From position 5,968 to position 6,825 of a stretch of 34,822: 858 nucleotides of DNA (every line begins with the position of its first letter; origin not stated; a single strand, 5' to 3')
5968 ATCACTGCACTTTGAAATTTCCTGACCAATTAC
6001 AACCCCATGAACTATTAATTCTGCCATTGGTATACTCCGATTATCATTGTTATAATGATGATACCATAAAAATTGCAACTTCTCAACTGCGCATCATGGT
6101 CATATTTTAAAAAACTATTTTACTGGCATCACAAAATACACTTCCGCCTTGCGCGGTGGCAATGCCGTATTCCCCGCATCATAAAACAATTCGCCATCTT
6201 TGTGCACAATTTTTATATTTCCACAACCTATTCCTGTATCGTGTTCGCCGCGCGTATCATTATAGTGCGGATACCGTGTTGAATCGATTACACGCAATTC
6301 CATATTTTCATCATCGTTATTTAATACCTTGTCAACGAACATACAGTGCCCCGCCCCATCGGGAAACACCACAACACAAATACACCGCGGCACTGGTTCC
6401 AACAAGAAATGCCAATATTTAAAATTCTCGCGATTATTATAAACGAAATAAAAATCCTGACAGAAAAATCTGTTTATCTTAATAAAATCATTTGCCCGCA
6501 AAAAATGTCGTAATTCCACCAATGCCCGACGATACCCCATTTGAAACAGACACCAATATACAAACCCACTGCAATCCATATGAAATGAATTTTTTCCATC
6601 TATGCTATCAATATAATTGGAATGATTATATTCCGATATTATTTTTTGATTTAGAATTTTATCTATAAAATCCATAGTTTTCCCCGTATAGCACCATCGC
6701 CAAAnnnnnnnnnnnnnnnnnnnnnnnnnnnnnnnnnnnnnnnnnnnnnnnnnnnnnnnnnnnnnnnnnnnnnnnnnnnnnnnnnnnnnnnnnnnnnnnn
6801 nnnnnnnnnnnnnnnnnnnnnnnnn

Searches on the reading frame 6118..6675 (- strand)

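Call 47: search_protein_families(library=pfam, proteins=[window:6118-6675:-], max_evalue=0.001)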
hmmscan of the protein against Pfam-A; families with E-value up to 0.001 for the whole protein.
window:6118-6675:- (186 aa): 1 family
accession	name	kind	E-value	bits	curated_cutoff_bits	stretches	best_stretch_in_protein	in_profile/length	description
PF05257.22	CHAP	-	0.00057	20.8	26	0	30-121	5-72/81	CHAP domain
